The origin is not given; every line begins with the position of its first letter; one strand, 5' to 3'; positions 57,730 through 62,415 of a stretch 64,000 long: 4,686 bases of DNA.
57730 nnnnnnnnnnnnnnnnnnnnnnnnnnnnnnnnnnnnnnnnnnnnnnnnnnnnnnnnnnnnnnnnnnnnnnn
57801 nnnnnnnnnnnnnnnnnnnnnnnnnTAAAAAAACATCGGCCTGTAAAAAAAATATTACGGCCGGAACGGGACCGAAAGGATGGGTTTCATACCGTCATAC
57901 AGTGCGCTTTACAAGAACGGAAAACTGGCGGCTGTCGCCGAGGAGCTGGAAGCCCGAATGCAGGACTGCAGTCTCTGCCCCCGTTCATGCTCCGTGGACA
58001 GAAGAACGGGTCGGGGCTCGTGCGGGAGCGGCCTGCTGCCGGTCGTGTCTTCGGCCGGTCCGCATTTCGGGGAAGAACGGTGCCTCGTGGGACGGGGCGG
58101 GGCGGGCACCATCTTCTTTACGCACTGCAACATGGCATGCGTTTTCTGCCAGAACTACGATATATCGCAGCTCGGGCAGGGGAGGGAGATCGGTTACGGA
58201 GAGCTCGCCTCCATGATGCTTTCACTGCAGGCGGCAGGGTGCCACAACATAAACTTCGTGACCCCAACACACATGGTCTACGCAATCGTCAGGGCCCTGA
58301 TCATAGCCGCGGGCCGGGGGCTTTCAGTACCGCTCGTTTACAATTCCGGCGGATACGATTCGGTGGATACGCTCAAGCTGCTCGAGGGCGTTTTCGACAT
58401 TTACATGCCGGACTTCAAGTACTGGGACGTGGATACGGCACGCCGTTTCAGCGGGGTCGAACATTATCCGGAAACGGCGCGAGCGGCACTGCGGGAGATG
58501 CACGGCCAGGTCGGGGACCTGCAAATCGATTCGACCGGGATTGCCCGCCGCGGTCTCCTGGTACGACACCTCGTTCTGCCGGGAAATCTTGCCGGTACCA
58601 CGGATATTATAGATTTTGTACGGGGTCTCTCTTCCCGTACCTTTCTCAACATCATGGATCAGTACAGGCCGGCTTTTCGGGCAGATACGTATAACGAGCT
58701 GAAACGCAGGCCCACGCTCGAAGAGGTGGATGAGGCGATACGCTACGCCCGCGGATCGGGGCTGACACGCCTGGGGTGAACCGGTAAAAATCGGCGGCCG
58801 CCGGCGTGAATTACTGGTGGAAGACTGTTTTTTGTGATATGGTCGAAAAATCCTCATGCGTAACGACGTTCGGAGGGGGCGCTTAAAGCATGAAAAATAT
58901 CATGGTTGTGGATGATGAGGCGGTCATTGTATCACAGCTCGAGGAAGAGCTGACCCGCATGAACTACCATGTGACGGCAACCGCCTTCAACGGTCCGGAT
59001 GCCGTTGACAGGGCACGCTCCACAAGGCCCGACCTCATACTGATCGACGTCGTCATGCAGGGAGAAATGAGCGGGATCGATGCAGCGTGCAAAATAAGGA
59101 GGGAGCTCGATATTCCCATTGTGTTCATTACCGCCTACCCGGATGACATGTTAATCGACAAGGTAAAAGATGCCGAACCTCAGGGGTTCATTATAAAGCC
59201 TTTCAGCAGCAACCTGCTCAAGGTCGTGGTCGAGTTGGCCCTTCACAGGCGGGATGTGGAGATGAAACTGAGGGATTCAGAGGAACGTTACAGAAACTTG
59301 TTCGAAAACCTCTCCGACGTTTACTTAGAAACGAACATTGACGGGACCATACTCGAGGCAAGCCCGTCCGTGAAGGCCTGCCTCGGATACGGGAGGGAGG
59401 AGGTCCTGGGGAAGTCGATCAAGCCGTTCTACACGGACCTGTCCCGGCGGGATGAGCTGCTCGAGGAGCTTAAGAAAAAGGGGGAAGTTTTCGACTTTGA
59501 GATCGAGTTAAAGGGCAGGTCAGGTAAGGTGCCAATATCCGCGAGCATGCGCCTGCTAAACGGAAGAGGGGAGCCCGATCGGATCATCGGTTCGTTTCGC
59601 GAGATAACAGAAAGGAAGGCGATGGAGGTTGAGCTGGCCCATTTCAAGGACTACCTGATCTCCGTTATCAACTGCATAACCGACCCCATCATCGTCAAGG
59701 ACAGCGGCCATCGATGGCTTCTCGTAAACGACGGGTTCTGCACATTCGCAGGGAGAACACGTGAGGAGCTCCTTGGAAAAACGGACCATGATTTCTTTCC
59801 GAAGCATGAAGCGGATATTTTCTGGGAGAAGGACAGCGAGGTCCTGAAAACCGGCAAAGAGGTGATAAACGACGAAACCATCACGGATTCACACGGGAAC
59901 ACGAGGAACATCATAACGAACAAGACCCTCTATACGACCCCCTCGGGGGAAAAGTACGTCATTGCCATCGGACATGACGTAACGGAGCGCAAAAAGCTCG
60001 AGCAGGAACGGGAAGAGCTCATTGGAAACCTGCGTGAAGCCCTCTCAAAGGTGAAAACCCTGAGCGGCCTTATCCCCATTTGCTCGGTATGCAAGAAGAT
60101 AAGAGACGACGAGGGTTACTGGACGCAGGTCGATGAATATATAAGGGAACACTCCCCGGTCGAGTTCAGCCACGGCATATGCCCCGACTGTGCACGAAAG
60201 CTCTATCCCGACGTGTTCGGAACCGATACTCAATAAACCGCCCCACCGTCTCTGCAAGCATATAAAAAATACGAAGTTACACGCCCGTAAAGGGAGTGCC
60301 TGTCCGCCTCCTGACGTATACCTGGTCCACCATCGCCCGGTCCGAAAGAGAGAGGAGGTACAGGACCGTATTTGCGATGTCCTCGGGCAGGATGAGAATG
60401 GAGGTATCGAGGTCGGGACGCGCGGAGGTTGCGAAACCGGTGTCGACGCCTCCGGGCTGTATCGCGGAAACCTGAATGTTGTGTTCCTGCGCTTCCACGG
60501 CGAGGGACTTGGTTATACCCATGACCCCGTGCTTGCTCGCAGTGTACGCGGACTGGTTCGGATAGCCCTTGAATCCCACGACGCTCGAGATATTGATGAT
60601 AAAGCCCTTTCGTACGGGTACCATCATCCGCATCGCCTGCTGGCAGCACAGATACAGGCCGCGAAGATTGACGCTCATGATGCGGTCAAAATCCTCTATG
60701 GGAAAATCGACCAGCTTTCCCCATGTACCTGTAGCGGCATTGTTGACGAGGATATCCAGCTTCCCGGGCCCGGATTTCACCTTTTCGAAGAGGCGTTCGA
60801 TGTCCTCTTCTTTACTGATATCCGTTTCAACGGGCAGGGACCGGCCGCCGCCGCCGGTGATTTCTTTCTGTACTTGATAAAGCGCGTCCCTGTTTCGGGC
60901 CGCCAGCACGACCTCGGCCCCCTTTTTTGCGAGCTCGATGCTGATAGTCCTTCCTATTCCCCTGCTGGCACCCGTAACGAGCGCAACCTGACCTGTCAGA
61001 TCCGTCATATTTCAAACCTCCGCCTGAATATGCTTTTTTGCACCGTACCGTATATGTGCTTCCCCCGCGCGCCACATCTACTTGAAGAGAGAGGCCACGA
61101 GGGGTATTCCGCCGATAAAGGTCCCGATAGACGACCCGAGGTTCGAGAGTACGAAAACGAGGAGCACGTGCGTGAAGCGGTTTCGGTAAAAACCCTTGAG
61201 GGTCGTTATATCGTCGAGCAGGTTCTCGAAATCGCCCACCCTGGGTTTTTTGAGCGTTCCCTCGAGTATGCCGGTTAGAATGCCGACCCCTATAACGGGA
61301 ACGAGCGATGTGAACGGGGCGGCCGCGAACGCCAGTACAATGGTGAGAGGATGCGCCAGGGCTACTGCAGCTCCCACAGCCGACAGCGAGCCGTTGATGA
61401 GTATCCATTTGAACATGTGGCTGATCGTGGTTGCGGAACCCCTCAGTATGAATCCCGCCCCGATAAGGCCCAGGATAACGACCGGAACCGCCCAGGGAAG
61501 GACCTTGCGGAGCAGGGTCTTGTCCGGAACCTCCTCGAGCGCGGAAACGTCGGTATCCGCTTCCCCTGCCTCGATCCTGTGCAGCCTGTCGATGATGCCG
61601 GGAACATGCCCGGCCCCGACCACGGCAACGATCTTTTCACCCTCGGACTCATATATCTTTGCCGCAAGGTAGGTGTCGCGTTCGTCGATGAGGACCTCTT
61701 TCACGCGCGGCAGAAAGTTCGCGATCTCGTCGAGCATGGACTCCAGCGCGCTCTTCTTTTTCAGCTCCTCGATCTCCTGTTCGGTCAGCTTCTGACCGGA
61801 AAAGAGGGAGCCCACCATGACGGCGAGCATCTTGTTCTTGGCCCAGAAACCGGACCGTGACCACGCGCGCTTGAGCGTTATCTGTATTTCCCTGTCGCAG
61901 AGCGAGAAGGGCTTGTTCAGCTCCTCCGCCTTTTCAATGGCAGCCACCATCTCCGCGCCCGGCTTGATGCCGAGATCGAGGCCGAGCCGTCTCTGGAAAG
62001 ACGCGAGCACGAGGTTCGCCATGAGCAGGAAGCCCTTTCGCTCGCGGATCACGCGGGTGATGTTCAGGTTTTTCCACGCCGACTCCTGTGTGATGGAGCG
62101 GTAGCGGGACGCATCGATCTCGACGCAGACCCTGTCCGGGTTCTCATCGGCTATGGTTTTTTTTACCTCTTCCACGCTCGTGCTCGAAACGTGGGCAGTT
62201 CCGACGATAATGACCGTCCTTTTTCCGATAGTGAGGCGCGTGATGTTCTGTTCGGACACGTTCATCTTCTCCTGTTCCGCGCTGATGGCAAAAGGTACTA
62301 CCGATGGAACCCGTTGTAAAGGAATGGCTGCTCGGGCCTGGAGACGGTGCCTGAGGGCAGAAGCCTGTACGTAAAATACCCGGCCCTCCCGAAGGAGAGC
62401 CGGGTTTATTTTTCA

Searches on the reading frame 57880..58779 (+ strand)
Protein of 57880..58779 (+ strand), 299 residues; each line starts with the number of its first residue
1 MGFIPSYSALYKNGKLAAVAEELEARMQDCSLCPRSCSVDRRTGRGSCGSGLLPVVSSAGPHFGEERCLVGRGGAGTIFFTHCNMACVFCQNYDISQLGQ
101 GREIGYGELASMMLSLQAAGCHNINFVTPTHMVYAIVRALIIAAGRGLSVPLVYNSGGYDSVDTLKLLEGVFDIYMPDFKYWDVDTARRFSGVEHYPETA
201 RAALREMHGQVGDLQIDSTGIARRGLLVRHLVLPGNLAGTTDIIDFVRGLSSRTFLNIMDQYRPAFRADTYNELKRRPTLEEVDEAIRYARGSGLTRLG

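Call 75: search_protein_families(library=pfam, proteins=[window:57880-58779:+], max_evalue=0.001)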
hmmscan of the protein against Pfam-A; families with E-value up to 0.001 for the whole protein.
window:57880-58779:+ (299 aa): 1 family
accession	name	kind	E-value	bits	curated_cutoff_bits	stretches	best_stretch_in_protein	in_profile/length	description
PF04055.27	Radical_SAM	-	3.2e-10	40.9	29.5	1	78-208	2-137/166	Radical SAM superfamily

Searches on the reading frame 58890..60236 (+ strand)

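Call 75: search_protein_families(library=pfam, proteins=[window:58890-60236:+], max_evalue=0.001)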
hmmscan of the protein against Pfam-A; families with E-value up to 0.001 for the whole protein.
window:58890-60236:+ (448 aa): 6 families
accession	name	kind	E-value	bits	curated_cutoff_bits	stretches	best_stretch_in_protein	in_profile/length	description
PF08448.16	PAS_4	-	1.6e-27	96.4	23.1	2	264-368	5-109/110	PAS fold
PF13426.13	PAS_9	-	2.5e-23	82.8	27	2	144-241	3-103/103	PAS domain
PF00989.32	PAS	-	3.3e-21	75.8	22.6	2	132-237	1-111/113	PAS fold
PF00072.30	Response_reg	-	2.1e-20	73.4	30.2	1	4-113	1-109/111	Response regulator receiver domain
PF13188.13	PAS_8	-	1.1e-08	35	21.8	0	132-189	1-55/65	PAS domain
PF08447.18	PAS_3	-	1.8e-07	31.8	25.6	1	155-234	2-87/89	PAS fold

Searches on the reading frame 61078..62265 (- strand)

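Call 75: search_protein_families(library=pfam, proteins=[window:61078-62265:-], max_evalue=0.001)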
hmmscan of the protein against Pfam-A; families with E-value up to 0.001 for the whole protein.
window:61078-62265:- (395 aa): 1 family
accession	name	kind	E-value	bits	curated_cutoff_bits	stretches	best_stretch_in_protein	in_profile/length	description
PF01963.22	TraB_PrgY_gumN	-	2.1e-32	113.5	26.8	1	9-224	3-247/263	TraB/PrgY/gumN family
